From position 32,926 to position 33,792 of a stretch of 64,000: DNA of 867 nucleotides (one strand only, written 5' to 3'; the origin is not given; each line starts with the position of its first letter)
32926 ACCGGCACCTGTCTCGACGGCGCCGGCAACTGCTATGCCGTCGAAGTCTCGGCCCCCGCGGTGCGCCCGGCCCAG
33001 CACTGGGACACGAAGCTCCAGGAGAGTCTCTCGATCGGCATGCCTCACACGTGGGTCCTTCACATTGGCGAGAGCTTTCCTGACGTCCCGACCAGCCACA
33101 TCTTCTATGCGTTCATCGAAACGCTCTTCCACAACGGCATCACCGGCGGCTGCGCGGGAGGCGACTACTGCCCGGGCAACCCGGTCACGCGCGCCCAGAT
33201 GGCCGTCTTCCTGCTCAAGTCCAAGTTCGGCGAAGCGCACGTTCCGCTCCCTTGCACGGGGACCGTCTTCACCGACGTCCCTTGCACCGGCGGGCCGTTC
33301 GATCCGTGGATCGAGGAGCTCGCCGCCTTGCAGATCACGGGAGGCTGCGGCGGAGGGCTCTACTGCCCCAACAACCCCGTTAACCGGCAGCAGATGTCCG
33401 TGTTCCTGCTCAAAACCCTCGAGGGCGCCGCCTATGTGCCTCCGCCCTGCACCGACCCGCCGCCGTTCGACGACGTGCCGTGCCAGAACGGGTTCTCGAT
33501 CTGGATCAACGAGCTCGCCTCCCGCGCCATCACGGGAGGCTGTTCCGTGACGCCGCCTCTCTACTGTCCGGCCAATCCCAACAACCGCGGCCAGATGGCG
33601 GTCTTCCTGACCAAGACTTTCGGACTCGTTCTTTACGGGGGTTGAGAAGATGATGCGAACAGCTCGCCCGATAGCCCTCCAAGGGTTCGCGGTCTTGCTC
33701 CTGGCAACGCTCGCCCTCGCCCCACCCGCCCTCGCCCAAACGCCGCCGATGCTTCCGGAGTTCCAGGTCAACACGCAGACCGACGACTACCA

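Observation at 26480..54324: A cysteine-containing SLH-like triple-repeat cassette is shared by nine secreted proteins with unrelated N-terminal domains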

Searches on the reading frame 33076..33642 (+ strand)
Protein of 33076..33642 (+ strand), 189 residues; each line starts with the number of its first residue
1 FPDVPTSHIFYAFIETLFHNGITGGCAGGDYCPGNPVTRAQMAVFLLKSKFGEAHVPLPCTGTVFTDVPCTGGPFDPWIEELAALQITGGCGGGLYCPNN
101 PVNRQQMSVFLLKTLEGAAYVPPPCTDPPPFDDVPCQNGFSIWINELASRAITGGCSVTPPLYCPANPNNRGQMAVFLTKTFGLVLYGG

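Call 10: find_homologous_proteins(query=window:33076-33642:+)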
Query window:33076-33642:+ (189 aa): 5131 proteins with E <= 0.001 among 5335 candidates; the best 120 are listed.
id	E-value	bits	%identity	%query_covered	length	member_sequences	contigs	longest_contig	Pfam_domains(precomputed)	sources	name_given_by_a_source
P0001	1.2e-98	347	81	99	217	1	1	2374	PF00395.26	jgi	jgi:hypothetical protein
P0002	1.6e-96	340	80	100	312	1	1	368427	PF00395.26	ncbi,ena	-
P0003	2.0e-95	336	79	100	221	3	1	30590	PF00395.26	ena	-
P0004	5.9e-94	332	57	97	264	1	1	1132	PF24453.2,PF00395.26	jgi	jgi:hypothetical protein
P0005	1.4e-93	330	77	98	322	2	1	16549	PF00395.26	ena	-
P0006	2.9e-92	326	77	100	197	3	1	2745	PF00395.26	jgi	jgi:hypothetical protein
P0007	5.3e-92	325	76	99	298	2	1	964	PF00395.26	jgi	jgi:hypothetical protein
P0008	1.9e-90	320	77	100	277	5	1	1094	PF00395.26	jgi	-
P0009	1.1e-89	318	75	100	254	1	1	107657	PF00395.26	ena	-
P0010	3.2e-89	316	75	99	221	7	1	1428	PF00395.26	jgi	jgi:hypothetical protein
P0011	5.0e-89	316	61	97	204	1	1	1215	PF00395.26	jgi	-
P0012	1.9e-88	314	74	98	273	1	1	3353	PF00395.26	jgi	jgi:hypothetical protein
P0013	1.2e-85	304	72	100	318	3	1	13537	PF00395.26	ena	-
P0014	1.0e-84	301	72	99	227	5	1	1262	PF00395.26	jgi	jgi:hypothetical protein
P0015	1.2e-83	298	71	99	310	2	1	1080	PF00395.26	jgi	jgi:hypothetical protein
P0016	5.0e-83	296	59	97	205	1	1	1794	PF00395.26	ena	-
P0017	5.0e-83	296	59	97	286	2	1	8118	PF00395.26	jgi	-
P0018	5.6e-83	296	70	99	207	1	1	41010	PF00395.26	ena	-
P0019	7.1e-83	295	69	100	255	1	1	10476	PF00395.26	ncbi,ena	-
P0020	2.1e-82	294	66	99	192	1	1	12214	PF00395.26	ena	-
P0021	2.8e-82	293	62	90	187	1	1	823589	PF00395.26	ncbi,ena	-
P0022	3.9e-82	293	59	97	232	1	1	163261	PF00395.26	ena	-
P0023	3.9e-82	293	70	98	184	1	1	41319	PF00395.26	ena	-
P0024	4.3e-82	293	70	99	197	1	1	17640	PF00395.26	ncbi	-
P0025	3.6e-81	290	58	98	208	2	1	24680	PF00395.26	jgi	jgi:S-layer homology domain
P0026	6.1e-81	289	72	98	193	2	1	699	PF00395.26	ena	-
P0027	1.2e-80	288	73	99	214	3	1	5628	PF00395.26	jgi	jgi:hypothetical protein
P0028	2.3e-80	287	57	96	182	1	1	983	PF00395.26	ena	-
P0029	2.3e-79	284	66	99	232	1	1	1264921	PF00395.26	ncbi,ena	-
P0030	3.7e-78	280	70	99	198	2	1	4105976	PF00395.26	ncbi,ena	-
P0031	4.7e-78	280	58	96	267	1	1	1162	PF01833.31,PF00395.26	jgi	jgi:hypothetical protein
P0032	6.6e-78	279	56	97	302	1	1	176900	PF05787.20,PF00395.26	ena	-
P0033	8.1e-78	279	67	100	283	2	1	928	PF00395.26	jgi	jgi:hypothetical protein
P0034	3.4e-77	277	67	99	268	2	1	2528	PF00395.26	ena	-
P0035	6.5e-77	276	62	97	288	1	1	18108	PF01833.31,PF00395.26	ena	-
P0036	1.7e-76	275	59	99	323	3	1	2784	PF00395.26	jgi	jgi:hypothetical protein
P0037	2.7e-76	274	66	99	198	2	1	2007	PF00395.26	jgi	jgi:hypothetical protein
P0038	4.5e-76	273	66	100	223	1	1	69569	PF00395.26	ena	-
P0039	1.0e-75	272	74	88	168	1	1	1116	PF00395.26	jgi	jgi:S-layer homology domain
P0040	2.8e-75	271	66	99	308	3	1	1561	PF00395.26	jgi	jgi:hypothetical protein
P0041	3.8e-75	270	60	86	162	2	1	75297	PF00395.26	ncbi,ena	-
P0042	7.6e-75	269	68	100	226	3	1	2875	PF00395.26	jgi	jgi:hypothetical protein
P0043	8.0e-75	269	61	96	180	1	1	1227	PF00395.26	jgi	-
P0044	1.7e-74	268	55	98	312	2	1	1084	PF00395.26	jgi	jgi:hypothetical protein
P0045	2.0e-74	268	66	99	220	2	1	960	PF00395.26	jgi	jgi:hypothetical protein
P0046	6.9e-74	266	52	98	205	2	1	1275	PF00395.26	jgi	jgi:hypothetical protein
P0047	8.2e-74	266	67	99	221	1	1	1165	PF00395.26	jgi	jgi:hypothetical protein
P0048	8.7e-74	266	67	97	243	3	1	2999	PF00395.26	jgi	jgi:hypothetical protein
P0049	2.3e-73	264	67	99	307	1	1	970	PF00395.26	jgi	jgi:hypothetical protein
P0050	2.9e-73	264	66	99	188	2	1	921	PF00395.26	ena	-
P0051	7.2e-73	263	55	97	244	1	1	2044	PF00395.26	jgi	jgi:hypothetical protein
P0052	1.6e-72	262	65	97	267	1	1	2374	PF01833.31,PF00395.26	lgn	-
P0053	1.9e-72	261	56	97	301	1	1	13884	PF01833.31,PF00395.26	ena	-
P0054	5.3e-72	260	66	99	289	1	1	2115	PF00395.26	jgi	jgi:hypothetical protein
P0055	9.0e-72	259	54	96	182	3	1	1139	PF00395.26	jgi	jgi:hypothetical protein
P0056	1.0e-71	259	65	100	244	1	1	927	PF00395.26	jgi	jgi:hypothetical protein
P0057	1.1e-71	259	64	99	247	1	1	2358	PF00395.26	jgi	jgi:hypothetical protein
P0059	1.1e-71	259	65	99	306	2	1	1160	PF00395.26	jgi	jgi:hypothetical protein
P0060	3.7e-71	257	60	97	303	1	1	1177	PF01833.31,PF00395.26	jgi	jgi:IPT/TIG domain/S-layer homology domain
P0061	3.8e-71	257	66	99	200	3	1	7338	PF00395.26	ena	-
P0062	6.7e-71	256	56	99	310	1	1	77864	PF00395.26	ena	-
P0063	1.2e-70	255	63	97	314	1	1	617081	PF00395.26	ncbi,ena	-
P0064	1.3e-70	255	66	99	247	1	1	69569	PF00395.26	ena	-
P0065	1.6e-70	255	55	97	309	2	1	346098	PF00395.26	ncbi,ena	-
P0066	2.0e-70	255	56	96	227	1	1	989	PF00395.26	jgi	jgi:hypothetical protein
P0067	2.1e-70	255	56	95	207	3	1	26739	PF00395.26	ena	-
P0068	2.1e-70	255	66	99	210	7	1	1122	PF00395.26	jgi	-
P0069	2.5e-70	254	60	97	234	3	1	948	PF24453.2,PF00395.26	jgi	jgi:hypothetical protein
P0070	4.9e-70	253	64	99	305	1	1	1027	PF00395.26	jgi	jgi:S-layer homology domain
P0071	8.7e-70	253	64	99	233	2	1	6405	PF00395.26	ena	-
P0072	1.4e-69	252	57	97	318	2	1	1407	PF00395.26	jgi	jgi:S-layer homology domain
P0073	1.5e-69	252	63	76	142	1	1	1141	PF00395.26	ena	-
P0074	2.3e-69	251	64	99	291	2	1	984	PF00395.26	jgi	-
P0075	2.3e-69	251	65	99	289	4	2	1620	PF00395.26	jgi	jgi:hypothetical protein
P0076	3.1e-69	251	65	99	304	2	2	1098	PF00395.26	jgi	jgi:hypothetical protein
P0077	4.6e-69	250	53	98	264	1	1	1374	PF00395.26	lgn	-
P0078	4.8e-69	250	52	97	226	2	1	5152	PF00395.26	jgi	jgi:S-layer family protein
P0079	5.2e-69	250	63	99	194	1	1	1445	PF00395.26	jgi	jgi:hypothetical protein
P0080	5.2e-69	250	62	97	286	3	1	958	PF01833.31,PF00395.26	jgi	jgi:hypothetical protein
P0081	6.8e-69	250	62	99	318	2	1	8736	PF00395.26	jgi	jgi:hypothetical protein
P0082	1.0e-68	249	64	99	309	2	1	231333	PF00395.26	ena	-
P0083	1.4e-68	249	65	97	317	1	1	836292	PF01833.31,PF00395.26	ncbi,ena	-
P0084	1.4e-68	249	63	99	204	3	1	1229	PF00395.26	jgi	jgi:S-layer homology domain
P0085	1.6e-68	248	55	97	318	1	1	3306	PF00395.26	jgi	jgi:hypothetical protein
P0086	1.8e-68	248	63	99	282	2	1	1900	PF00395.26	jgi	jgi:hypothetical protein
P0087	1.9e-68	248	62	99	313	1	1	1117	PF00395.26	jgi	jgi:hypothetical protein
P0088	2.6e-68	248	63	99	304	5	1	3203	PF00395.26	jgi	jgi:hypothetical protein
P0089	2.8e-68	248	63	99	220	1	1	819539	PF00395.26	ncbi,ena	-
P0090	2.9e-68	248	63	99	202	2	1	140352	PF00395.26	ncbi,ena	-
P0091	3.5e-68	247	64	99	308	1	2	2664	PF00395.26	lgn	-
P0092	3.7e-68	247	67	90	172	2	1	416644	PF00395.26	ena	-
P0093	4.2e-68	247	63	99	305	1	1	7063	PF00395.26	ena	-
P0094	4.2e-68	247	50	96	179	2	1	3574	PF00395.26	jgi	-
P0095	5.6e-68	247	60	97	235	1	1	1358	PF00395.26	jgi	-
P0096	5.7e-68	247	75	79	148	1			PF00395.26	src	-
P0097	5.9e-68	247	65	98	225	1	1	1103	PF00395.26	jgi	jgi:hypothetical protein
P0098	8.7e-68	246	60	99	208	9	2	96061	PF00395.26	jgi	jgi:hypothetical protein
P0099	9.5e-68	246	64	97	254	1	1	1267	PF19408.6,PF00395.26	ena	-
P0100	1.1e-67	246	65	98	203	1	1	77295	PF00395.26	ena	-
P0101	1.1e-67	246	64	99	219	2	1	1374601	PF00395.26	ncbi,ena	-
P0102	1.9e-67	245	51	98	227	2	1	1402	PF00423.27,PF00395.26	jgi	-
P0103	2.0e-67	245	49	97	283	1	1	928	PF18998.7,PF00395.26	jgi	jgi:hypothetical protein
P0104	2.0e-67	245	61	99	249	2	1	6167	PF00395.26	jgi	jgi:endo-1,4-beta-xylanase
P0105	2.1e-67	245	60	86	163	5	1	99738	PF00395.26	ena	-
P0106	2.3e-67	245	61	99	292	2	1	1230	PF00395.26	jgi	jgi:hypothetical protein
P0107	2.6e-67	245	63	99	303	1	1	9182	PF00395.26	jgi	jgi:hypothetical protein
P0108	2.7e-67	245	54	97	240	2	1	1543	PF00395.26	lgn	-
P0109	3.1e-67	244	62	77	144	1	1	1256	PF00395.26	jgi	jgi:hypothetical protein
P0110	3.5e-67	244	64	99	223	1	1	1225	PF00395.26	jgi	jgi:hypothetical protein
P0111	4.4e-67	244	64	99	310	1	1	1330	PF00395.26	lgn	-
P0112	4.5e-67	244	63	97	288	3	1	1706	PF01833.31,PF00395.26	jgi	-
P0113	4.7e-67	244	49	97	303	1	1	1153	PF00395.26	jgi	jgi:hypothetical protein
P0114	9.4e-67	243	63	99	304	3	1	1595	PF00395.26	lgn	-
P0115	9.8e-67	243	61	99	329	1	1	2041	PF00395.26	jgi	jgi:hypothetical protein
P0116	1.5e-66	242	53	97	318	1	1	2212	PF00395.26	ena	-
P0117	1.6e-66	242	60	97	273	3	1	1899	PF00395.26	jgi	-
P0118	1.9e-66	242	63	99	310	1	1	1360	PF00395.26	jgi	jgi:hypothetical protein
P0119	2.2e-66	242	64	99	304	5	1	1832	PF00395.26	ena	-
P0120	2.2e-66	241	50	96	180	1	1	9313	PF00395.26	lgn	-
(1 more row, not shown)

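Call 12: find_encoding_contigs(protein=P0030, flank=6000, max_places=2)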
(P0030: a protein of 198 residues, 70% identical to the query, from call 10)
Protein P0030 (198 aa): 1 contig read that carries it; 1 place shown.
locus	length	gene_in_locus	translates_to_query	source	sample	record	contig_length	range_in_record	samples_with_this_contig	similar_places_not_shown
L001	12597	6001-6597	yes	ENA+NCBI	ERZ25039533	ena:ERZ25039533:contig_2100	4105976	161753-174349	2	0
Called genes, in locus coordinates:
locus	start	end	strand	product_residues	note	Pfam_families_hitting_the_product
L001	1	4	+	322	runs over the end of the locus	PF00174:Oxidored_molyb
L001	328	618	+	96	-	PF01794:Ferric_reduct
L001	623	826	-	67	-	-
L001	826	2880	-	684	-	PF05649:Peptidase_M13_N, PF01431:Peptidase_M13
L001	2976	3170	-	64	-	-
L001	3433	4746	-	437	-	-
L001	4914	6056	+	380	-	-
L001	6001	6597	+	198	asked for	PF00395:SLH (weak)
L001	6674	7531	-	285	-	PF00395:SLH (weak)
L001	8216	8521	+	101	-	-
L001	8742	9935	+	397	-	PF02687:FtsX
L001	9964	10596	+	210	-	PF02687:FtsX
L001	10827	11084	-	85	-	PF05768:Glrx-like, PF13192:Thioredoxin_3 (weak)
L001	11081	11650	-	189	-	PF01066:CDP-OH_P_transf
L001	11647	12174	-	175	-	PF00027:cNMP_binding, PF13545:HTH_Crp_2, PF25213:HVO_A0261_N (weak), PF00325:Crp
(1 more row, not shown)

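Call 13: find_encoding_contigs(protein=P0002, flank=6000, max_places=2)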
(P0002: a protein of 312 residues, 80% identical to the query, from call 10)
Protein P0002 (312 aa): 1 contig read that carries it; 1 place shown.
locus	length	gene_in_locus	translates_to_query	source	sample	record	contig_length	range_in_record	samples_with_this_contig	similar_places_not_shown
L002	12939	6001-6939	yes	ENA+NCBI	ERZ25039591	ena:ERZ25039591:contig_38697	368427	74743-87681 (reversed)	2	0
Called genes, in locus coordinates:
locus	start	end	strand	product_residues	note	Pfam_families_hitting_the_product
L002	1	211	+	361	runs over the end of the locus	PF27098:Rv0959_3rd, PF00092:VWA (faint), PF13519:VWA_2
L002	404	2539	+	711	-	PF00395:SLH (faint)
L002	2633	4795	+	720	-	PF00395:SLH (weak)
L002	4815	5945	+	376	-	-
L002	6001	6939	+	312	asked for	PF00395:SLH (weak)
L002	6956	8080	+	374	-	-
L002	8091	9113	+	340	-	PF00395:SLH (faint)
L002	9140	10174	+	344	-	-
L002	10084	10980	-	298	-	-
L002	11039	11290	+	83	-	-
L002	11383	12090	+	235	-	-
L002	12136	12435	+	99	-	-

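Call 44: list_cluster_members(proteins=[P0063, P0065, P0083, P0021, P0041, P0024, P0019, P0090, P0103, P0072])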
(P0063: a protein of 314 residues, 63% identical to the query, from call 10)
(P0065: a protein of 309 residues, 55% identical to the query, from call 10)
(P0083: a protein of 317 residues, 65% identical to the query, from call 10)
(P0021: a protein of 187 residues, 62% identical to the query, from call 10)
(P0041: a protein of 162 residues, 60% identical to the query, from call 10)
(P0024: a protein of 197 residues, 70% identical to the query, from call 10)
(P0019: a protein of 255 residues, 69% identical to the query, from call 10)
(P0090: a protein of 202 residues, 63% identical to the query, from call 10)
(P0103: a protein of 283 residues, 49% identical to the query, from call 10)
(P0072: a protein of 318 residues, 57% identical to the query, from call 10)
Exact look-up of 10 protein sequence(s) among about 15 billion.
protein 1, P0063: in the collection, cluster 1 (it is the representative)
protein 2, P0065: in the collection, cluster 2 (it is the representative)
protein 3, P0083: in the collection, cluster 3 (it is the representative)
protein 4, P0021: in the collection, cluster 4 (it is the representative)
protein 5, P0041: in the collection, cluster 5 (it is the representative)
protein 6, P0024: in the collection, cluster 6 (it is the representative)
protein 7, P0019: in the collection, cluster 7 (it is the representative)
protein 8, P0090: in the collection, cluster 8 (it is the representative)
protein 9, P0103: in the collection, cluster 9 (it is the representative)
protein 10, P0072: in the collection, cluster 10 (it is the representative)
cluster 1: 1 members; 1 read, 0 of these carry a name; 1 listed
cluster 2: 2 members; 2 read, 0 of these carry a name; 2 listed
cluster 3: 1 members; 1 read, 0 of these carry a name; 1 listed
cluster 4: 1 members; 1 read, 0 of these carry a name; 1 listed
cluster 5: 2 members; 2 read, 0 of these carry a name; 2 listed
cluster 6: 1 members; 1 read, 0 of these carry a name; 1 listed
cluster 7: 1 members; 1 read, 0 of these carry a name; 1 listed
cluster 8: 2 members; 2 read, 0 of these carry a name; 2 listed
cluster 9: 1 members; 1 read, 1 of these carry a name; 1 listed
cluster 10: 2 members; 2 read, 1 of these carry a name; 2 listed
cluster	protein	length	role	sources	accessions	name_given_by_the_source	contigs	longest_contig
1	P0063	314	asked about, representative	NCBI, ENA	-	-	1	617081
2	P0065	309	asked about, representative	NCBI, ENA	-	-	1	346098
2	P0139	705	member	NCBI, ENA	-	-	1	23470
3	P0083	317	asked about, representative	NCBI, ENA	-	-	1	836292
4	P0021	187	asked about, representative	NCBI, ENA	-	-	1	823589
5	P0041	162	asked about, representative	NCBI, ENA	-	-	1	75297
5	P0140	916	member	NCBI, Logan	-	-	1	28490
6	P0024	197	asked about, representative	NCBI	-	-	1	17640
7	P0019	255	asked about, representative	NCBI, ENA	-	-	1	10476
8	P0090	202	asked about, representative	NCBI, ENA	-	-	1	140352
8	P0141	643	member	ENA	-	-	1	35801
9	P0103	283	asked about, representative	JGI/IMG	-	hypothetical protein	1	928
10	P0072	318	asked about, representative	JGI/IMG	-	S-layer homology domain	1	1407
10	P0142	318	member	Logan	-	-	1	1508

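Call 45: search_protein_representatives(alignment_id=A3)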
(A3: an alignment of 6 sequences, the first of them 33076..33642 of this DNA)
Query: 6 sequences, 189 profile positions. Proteins with E-value up to 0.001 (for the whole library): 101093; up to 1e-10: 33404; up to 1e-30: 5297. The best 150 are listed.
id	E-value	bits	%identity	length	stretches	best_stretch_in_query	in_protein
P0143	9.6e-150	511.2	-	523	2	1-184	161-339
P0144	1.5e-141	484.5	-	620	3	1-184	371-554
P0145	1.5e-120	416.0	-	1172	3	1-182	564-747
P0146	1.7e-111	386.5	-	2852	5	64-187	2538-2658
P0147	2.9e-101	353.1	-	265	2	22-184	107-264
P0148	6.0e-99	345.6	-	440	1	1-189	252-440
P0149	7.7e-99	345.2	-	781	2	1-174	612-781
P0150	1.6e-97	340.9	-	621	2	1-184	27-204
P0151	3.2e-97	339.9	-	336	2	1-186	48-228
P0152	8.5e-97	338.6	-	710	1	1-189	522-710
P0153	3.9e-96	336.4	-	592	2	1-185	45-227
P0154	7.1e-96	335.6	-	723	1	1-187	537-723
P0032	1.8e-95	334.3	-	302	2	1-184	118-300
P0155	5.2e-95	332.7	-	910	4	1-184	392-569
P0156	1.9e-93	327.7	-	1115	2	1-184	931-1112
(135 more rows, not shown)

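Call 49: search_protein_families(library=pfam, alignment_id=A4, max_evalue=0.0001)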
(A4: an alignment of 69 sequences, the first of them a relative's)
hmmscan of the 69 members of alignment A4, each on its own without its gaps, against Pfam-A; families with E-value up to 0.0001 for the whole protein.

A. member 1, P0032 (302 aa): 2 families
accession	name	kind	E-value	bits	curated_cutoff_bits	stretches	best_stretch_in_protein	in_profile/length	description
PF00395.25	SLH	-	8.5e-17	61.3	20.8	1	248-291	1-44/44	S-layer homology domain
PF05787.19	PhoX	-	3.8e-15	56.5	24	1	21-97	418-513/515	Alkaline phosphatase PhoX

B. families by the number of members that match (of 69 scanned): 48 families (the first 25 are shown)
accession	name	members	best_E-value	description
PF00395.25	SLH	67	2.2e-29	S-layer homology domain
PF01833.30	TIG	19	1.5e-14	IPT/TIG domain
PF13517.12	FG-GAP_3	3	8.6e-81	FG-GAP-like repeat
PF07995.17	GSDH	2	1.6e-45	Glucose / Sorbosone dehydrogenase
PF01839.29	FG-GAP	2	1.7e-35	FG-GAP repeat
PF13620.12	CarboxypepD_reg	2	3.2e-13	Carboxypeptidase regulatory-like domain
PF13004.13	BACON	2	2.4e-07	Putative binding domain, N-terminal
PF24453.1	DUF7569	2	5.1e-06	Family of unknown function (DUF7569)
PF24684.1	Vgb_lyase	1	4.1e-100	Virginiamycin B lyase family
PF25778.1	DUF7948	1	2.2e-60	Domain of unknown function (DUF7948)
PF14312.12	FG-GAP_2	1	1.3e-49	FG-GAP repeat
PF06739.17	SBBP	1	1.1e-35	Beta-propeller repeat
PF07676.18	PD40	1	1.1e-33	WD40-like Beta Propeller Repeat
PF01483.27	P_proprotein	1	3.1e-25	Proprotein convertase P-domain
PF14488.12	DUF4434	1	1.4e-22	Domain of unknown function (DUF4434)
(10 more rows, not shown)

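Call 50: search_dna_similar(query=window:33076-33642:+, collection=plasmids, mode=protein, max_evalue=0.001, max_rows=30)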
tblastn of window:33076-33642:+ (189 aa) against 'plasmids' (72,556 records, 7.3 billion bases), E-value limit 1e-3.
Records with a match: 77; places in all: 93; records where one place covers at least 80% of the query: 7.
Best place of each record, by identity: <60% 77.
By first word of the organism name: Bacillus 63; Lysinibacillus 8; Alkalihalophilus 2; Sporosarcina 1; Monoglobus 1; Cytobacillus 1; Paenibacillus 1.
By predicted mobility (MOB-suite, as given by PLSDB): non-mobilizable 56; conjugative 12; mobilizable 9.
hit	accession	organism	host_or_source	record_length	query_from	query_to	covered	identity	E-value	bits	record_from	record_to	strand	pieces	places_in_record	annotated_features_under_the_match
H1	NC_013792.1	Alkalihalophilus pseudofirmus OF4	-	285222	1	182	96%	31.7%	3e-6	54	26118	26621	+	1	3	S-layer homology domain-containing protein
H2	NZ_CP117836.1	Alkalihalophilus pseudofirmus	cell culture,soil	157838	1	182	96%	31.7%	5e-6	53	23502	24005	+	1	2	S-layer homology domain-containing protein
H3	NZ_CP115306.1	Bacillus cereus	microbe,Penaeus vannamei pond water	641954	14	188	93%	26.3%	2e-5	51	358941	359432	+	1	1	S-layer homology domain-containing protein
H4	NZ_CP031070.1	Bacillus sp. JAS24-2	cell culture,soil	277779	14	188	93%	25.7%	7e-7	56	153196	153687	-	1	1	S-layer homology domain-containing protein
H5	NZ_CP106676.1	Bacillus cereus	cell culture,soil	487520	14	188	93%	25.7%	7e-5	50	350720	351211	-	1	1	S-layer homology domain-containing protein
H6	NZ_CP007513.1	Bacillus bombysepticus str. Wang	separated from the corpses of silkworms ...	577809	14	188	93%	25.7%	7e-5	50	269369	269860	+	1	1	S-layer homology domain-containing protein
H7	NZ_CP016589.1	Bacillus thuringiensis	Mono isolate,Ginseng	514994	14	188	93%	25.7%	8e-5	50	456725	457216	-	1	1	S-layer homology domain-containing protein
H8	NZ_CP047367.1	Bacillus nitratireducens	Solanum lycopersicum L.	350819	1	115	61%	37.8%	2e-6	101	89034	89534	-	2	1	S-layer homology domain-containing protein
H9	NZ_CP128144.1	Bacillus mycoides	bacterial isolate,field soil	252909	1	115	61%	36.2%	5e-8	59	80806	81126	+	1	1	none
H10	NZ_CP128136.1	Bacillus mycoides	bacterial isolate,field soil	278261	1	115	61%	36.2%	5e-8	59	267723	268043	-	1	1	none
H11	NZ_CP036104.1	Bacillus mycoides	cell culture,soil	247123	1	115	61%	36.2%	8e-8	58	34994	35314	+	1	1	S-layer homology domain-containing protein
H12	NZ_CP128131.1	Bacillus mycoides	bacterial isolate,field soil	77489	1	115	61%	36.2%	8e-8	58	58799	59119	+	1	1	S-layer homology domain-containing protein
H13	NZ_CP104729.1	Lysinibacillus fusiformis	Pure isolate,polyester fabric recovered ...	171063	1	118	62%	34.5%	2e-7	57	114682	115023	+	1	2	S-layer homology domain-containing protein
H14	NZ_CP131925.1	Bacillus mycoides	whole organism,soil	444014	1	115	61%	35.3%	3e-7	57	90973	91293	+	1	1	S-layer homology domain-containing protein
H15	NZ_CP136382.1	Bacillus mycoides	whole organism,soil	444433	1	115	61%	35.3%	3e-7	57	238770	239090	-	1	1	S-layer homology domain-containing protein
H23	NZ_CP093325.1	Bacillus sp. N5-665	whole organism,peat soil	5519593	1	111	59%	34.8%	5e-7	56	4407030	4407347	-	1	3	none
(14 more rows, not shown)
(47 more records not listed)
